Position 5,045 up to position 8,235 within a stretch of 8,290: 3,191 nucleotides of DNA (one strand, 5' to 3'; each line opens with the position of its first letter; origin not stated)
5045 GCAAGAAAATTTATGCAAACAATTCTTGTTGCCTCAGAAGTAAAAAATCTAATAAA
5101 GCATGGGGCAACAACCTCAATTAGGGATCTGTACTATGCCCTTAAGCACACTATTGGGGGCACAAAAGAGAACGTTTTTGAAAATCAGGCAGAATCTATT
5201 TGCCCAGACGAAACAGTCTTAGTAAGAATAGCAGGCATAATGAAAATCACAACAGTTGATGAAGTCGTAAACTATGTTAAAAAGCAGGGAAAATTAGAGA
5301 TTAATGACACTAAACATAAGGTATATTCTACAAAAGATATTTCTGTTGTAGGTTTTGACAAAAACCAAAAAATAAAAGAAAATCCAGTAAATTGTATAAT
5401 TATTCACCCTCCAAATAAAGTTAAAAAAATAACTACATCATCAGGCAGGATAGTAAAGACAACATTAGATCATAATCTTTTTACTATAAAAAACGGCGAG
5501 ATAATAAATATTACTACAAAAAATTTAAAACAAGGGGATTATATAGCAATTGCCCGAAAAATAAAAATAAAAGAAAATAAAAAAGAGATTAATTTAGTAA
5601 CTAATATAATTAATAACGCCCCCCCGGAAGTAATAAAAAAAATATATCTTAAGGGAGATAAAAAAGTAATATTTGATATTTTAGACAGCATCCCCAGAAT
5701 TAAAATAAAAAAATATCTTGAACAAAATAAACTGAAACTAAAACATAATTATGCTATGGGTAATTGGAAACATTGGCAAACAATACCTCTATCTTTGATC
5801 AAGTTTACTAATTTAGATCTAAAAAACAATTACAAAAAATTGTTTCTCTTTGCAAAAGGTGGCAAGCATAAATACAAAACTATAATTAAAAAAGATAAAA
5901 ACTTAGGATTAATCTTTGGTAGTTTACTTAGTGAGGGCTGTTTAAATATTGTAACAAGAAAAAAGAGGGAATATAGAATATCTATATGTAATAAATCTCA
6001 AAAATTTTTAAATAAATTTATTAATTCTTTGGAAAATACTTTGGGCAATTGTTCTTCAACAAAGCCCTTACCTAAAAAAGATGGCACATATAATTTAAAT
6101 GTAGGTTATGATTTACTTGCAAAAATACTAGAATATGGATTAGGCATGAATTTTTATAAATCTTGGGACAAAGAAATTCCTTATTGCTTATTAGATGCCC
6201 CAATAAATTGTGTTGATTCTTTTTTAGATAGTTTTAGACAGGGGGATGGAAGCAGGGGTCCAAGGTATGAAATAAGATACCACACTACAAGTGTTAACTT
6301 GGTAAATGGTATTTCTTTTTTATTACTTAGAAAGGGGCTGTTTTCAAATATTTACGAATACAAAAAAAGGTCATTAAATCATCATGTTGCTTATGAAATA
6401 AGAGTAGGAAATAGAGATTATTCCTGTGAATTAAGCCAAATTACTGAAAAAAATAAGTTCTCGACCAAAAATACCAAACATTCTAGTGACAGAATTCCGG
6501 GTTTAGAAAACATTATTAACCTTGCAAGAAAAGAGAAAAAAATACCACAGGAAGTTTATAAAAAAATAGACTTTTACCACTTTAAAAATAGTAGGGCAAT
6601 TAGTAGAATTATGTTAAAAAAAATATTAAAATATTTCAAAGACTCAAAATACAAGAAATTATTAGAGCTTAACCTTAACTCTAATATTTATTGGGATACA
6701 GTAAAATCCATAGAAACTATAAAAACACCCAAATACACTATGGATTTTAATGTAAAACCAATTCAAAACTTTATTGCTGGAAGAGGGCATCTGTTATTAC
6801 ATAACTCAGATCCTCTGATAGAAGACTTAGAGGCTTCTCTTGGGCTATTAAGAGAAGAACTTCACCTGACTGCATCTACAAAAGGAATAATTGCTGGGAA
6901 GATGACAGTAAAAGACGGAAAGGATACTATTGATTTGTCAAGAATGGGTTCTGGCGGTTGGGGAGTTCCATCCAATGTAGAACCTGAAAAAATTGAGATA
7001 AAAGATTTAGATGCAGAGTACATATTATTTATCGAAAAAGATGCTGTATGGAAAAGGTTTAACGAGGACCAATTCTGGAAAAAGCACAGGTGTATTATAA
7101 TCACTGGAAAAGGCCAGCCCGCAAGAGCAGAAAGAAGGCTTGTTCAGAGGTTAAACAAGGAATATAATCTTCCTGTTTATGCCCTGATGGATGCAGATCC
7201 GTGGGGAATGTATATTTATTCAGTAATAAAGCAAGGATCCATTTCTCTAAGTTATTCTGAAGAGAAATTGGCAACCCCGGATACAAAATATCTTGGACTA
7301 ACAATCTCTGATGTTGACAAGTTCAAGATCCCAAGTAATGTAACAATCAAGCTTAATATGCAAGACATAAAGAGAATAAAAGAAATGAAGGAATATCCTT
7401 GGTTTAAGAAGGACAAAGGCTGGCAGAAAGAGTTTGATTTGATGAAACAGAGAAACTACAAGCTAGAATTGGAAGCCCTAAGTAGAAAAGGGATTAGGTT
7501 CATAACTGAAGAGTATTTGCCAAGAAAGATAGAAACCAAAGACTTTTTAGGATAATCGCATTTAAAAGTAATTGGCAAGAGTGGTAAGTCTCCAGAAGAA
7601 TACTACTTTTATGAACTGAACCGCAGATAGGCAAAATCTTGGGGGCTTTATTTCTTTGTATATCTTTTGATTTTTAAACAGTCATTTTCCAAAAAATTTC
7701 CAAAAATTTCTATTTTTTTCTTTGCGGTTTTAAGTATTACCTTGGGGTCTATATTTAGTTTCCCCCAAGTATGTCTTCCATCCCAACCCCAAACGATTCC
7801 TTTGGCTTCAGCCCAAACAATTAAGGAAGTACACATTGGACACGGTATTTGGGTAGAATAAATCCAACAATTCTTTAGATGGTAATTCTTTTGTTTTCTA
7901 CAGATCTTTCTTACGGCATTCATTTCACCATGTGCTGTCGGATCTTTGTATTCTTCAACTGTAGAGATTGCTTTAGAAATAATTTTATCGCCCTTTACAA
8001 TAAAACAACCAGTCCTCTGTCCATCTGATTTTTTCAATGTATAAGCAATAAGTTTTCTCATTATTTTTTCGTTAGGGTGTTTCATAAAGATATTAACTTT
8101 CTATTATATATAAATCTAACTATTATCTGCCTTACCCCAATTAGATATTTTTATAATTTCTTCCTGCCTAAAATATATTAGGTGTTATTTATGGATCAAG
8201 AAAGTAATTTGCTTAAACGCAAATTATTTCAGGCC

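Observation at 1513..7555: Both subunits of topoisomerase VI, in adjacent genes, are each split by a full-length homing-endonuclease intein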

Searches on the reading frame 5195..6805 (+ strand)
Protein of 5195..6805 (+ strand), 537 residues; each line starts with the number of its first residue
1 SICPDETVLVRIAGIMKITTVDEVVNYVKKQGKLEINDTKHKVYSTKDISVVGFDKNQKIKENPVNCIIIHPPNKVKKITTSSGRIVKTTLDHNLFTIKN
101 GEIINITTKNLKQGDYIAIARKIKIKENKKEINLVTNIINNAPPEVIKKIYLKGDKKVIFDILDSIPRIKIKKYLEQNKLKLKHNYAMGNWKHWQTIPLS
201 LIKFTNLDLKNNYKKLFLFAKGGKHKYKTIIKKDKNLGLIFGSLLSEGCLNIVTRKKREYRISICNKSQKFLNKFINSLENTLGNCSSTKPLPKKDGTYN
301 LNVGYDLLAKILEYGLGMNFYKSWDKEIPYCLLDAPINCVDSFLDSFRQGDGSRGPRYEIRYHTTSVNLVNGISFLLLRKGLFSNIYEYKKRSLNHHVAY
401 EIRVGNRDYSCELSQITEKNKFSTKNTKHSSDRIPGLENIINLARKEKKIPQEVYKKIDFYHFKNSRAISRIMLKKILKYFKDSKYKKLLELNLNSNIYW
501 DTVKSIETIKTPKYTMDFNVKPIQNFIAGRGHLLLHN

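Call 4: search_protein_families(library=ncbifam, proteins=[window:5201-6805:+], max_evalue=0.01)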
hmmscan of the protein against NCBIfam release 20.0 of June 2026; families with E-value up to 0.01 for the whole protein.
window:5201-6805:+ (535 aa): 10 families
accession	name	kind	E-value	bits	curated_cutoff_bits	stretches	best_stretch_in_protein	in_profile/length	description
NF011491.0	PRK14898.1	equivalog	4.2e-30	104.5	783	1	3-534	80-542/860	DNA-directed RNA polymerase subunit A''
NF045703.1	rSAM_Tes_intein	exception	8.1e-21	73.6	1700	1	2-417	159-547/1040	tetraether lipid synthase Tes, intein-containing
NF005852.0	PRK07773.1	equivalog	2.5e-14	52.5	780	2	313-527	587-820/886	replicative DNA helicase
NF011303.0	PRK14715.1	equivalog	1.4e-12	45.5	1585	1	2-387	899-1264/1627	DNA-directed DNA polymerase II large subunit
NF003157.0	PRK04132.1-2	equivalog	2.2e-08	32.5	1103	1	33-130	72-170/864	replication factor C small subunit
NF003159.0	PRK04132.1-4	equivalog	7.4e-08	30.9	999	1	38-123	87-173/852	replication factor C small subunit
TIGR01445.1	intein_Nterm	domain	1.6e-07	32.2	24.5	1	2-95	4-83/83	intein N-terminal splicing region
NF011302.0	PRK14714.1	equivalog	1.9e-07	29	1791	1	5-132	938-1067/1350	DNA-directed DNA polymerase II large subunit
NF038098.1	GyrA_w_intein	exception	1.8e-05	22.9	1850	1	235-506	239-510/1232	intein-containing DNA gyrase subunit A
NF038162.1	RtcB_rel_intein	exception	0.0024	15.9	1150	1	47-151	123-223/961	intein-containing RtcB family protein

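Call 33: search_solved_structures(query=window:5195-6805:+, max_evalue=0.01, show_alignments=2)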
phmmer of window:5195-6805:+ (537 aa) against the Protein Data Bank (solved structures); distinct sequences matched with E-value up to 0.01: 5.
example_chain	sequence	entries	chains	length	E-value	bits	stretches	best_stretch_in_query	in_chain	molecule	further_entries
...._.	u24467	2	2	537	4.7e-17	65.2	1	1-163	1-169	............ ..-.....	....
5o9i_A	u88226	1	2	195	9.9e-17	64.1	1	5-131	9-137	Transcription initiation factor IIB,Transcription initiation factor IIB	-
5o9j_A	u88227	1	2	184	1.8e-13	53.4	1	5-133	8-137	Transcription initiation factor IIB,Transcription initiation factor IIB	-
2jmz_A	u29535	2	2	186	0.00095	21.3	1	73-125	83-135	Hypothetical protein MJ0781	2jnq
6rpq_A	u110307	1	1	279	0.0015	20.6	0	20-122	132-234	Ubiquitin-like protein SMT3,1108aa long hypothetical cell division control protein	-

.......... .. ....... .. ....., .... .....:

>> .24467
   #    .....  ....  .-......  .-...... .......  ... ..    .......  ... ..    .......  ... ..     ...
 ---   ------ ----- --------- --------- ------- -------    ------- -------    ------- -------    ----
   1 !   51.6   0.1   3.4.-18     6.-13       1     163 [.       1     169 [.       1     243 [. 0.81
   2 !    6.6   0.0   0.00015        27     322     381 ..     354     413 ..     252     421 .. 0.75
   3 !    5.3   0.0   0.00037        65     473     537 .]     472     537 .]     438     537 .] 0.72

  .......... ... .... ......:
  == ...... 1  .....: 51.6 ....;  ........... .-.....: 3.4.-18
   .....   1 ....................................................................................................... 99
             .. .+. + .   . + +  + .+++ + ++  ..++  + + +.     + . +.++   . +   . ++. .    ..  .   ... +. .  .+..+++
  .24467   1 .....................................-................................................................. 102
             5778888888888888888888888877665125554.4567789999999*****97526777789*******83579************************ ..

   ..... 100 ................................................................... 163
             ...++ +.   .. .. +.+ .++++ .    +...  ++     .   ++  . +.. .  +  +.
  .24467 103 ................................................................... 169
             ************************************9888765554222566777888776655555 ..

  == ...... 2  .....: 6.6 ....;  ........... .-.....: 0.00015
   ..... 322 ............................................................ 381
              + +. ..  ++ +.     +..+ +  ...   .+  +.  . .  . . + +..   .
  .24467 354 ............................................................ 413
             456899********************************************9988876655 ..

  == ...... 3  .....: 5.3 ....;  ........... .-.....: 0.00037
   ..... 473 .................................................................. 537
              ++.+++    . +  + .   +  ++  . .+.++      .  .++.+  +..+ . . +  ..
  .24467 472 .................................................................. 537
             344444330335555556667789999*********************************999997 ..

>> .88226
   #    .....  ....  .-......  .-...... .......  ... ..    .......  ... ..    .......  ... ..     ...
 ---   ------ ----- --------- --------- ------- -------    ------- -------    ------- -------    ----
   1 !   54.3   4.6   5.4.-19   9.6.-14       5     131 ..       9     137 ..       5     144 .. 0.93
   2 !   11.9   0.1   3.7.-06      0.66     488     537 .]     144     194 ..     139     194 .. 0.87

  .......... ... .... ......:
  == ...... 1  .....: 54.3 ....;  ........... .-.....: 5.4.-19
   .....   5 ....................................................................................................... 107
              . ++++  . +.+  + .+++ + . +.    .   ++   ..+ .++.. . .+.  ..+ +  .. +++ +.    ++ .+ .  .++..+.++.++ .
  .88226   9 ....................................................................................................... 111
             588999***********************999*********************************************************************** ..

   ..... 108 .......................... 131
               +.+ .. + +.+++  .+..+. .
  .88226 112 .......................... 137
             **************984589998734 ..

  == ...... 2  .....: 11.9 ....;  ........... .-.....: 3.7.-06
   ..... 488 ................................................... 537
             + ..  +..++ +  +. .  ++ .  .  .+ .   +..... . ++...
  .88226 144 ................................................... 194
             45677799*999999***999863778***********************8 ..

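Call 53: predict_structure(alignment_id=A1)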
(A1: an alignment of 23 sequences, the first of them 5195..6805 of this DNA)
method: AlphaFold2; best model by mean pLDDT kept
length: 537 residues; sequences in the alignment: 23
mean_pLDDT: 90.0   pTM: 0.90
mean pLDDT of the five models: 90.0, 89.4, 88.9, 87.1, 86.5
residues with pLDDT >= 90: 373; 70-90: 133; 50-70: 31; < 50: 0
segments of 3 or more residues with pLDDT < 50: none
pLDDT, mean of each block of 10 residues (from residue 1): 94 95 96 93 94 93 94 95 95 91 92 94 95 96 95 96 93 88 84 95 93 95 91 97 94 83 93 96 93 93 94 93 90 97 93 67 92 96 91 73 85 76 58 87 87 76 77 88 91 94 96 94 87 82
secondary structure, 60 per line:
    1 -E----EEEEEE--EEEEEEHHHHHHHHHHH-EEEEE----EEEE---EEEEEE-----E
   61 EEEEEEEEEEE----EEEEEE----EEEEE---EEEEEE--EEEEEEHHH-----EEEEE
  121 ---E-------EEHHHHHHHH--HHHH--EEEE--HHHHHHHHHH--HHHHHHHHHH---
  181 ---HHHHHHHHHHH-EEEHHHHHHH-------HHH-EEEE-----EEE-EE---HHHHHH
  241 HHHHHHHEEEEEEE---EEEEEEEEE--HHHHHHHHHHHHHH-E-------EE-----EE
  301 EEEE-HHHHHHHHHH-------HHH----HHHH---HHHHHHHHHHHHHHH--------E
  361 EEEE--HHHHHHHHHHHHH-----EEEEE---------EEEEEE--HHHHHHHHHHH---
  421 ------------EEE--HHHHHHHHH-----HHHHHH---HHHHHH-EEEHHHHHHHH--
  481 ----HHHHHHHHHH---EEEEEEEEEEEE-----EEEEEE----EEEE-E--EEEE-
elements in order: E7-12 E15-20 H21-31 E33-37 E42-45 E49-54 E60-71 E76-81 E86-90 E94-99 E102-107 E116-120 H134-141 H144-147 E150-153 H156-165 H168-177 H184-194 E196-198 H199-205 E217-220 E226-228 H235-247 E248-254 E258-266 H269-282 E299-304 H306-315 H330-333 H337-351 E360-364 H367-379 E385-389 E399-404 H407-417 E433-435 H438-446 H452-457 H461-466 E468-470 H471-478 H485-494 E498-509 E515-520 E525-528 E533-536

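Call 57: fold_search(model_id=the predicted structure, library=pdb)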
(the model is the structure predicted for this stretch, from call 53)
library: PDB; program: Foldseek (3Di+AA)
matches with E <= 10: 333; with E <= 0.001: 51
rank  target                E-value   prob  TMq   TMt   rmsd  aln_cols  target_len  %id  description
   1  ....                  1.0e-34  1.00  0.75  0.75   6.8       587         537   20  Crystal structure of intein homing endonuclease II (released 2006-04-18)
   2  7qss                  1.8e-25  1.00  0.69  0.84   5.3       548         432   18  Crystal structure of homing endonuclease-associated TliVMA intein (C1A) (released 2022-03-30)
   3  7qsu                  7.1e-22  1.00  0.59  0.84   6.6       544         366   16  Crystal structure of homing endonuclease-associated TliVMA intein (C1A, d333-339) (released 2022-03-30)
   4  1dq3                  9.8e-20  1.00  0.58  0.67   8.1       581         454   14  CRYSTAL STRUCTURE OF AN ARCHAEAL INTEIN-ENCODED HOMING ENDONUCLEASE PI-PFUI (released 2000-07-05)
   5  7qst                  3.6e-19  1.00  0.56  0.81   4.6       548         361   16  Crystal structure of homing endonuclease-associated PhoVMA intein (C1A) (released 2022-03-30)
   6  5o9i_A                4.8e-10  1.00  0.22  0.66   1.5       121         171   26  Crystal structure of transcription factor IIB Mvu mini-intein (released 2017-11-01)
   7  5o9i_B                7.3e-10  1.00  0.22  0.65   1.4       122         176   26  Crystal structure of transcription factor IIB Mvu mini-intein (released 2017-11-01)
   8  5o9j_B                9.4e-09  1.00  0.20  0.51   3.6       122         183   24  Crystal structure of transcription factor IIB Mja mini-intein (released 2017-11-01)
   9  5o9j_A                1.5e-08  1.00  0.20  0.51   3.7       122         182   24  Crystal structure of transcription factor IIB Mja mini-intein (released 2017-11-01)
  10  1vde_B                3.6e-08  1.00  0.38  0.46  25.5       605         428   11  PI-SCEI, A HOMING ENDONUCLEASE WITH PROTEIN SPLICING ACTIVITY (released 1998-04-08)
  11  1ef0_A                6.6e-08  1.00  0.37  0.45  25.4       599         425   11  CRYSTAL STRUCTURE OF PI-SCEI MINIPRECURSOR (released 2000-06-07)
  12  1um2_B                2.3e-07  1.00  0.39  0.48  25.9       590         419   11  Crystal Structure of the Vma1-Derived Endonuclease with the Ligated Extein Segment (released 2004-09-22)
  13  1jva_B                3.5e-07  1.00  0.38  0.46  25.9       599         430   10  CRYSTAL STRUCTURE OF THE VMA1-DERIVED ENDONUCLEASE BEARING THE N AND C EXTEIN PROPEPTIDES (released 2002-08-29)
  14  4o1s_A                4.4e-07  1.00  0.20  0.60   2.3       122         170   20  Crystal structure of TvoVMA intein (released 2014-03-19)
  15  2lcj_MODEL_1_A        4.9e-07  1.00  0.20  0.54   2.3       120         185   22  Solution NMR structure of Pab PolII Intein (released 2011-09-21)
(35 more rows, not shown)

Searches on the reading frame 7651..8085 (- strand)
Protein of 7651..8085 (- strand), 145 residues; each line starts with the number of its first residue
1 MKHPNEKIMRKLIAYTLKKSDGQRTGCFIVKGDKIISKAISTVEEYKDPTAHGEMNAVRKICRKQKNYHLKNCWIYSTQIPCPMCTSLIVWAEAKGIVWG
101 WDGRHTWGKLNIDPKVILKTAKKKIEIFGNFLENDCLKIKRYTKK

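Call 3: search_protein_families(library=pfam, proteins=[window:7651-8085:-], max_evalue=0.01)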
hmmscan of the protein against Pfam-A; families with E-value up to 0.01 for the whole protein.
window:7651-8085:- (145 aa): 3 families
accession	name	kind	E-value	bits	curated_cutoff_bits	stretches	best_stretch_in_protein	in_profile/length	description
PF00383.29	dCMP_cyt_deam_1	-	1.1e-19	70.7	25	1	6-100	5-101/102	Cytidine and deoxycytidylate deaminase zinc-binding region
PF14437.12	MafB19-deam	-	1e-16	61.5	27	1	6-138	4-132/142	MafB19-like deaminase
PF14439.12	Bd3614-deam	-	0.0016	18.8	38.5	1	47-95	31-81/113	Bd3614-like deaminase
